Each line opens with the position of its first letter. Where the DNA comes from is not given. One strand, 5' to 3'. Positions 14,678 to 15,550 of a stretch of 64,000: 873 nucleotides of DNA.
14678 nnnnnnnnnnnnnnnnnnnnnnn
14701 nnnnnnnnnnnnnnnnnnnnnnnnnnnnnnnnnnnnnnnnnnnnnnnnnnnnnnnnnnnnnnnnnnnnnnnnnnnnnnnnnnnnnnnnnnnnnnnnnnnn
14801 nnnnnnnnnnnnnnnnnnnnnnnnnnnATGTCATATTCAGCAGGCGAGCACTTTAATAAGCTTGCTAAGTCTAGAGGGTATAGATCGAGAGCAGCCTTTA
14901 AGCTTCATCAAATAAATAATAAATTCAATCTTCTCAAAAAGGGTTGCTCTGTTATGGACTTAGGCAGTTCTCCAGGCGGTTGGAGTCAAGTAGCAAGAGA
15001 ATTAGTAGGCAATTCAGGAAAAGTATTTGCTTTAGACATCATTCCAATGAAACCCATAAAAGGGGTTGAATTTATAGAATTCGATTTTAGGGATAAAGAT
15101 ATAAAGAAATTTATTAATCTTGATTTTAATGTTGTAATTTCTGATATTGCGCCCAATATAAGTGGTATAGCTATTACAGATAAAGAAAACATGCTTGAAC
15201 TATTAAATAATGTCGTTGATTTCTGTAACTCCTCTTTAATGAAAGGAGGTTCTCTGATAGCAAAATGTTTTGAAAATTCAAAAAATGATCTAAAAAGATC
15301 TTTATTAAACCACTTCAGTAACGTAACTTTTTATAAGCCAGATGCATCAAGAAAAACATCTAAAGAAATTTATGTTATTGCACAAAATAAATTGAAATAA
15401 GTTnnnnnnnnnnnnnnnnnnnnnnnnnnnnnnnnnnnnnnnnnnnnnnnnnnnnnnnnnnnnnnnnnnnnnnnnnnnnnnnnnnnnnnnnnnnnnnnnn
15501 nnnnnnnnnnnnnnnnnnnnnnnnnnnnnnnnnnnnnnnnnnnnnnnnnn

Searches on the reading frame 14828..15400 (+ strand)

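Call 57: search_protein_families(library=pfam, proteins=[window:14828-15400:+], max_evalue=0.01)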
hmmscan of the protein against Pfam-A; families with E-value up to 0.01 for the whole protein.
window:14828-15400:+ (190 aa): 4 families
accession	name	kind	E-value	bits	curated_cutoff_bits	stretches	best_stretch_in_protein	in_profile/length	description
PF01728.25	FtsJ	-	1.4e-49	168.9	24.1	1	18-188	1-181/181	FtsJ-like methyltransferase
PF13847.12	Methyltransf_31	-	1e-05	25.7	27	1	37-130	2-101/145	Methyltransferase domain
PF14314.12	Methyltrans_Mon_2nd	-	0.00016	21.5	25.2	1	115-187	142-218/268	Virus-capping methyltransferase, MT domain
PF06460.18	CoV_Methyltr_2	-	0.0094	15.5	27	0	94-189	117-211/299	Coronavirus 2'-O-methyltransferase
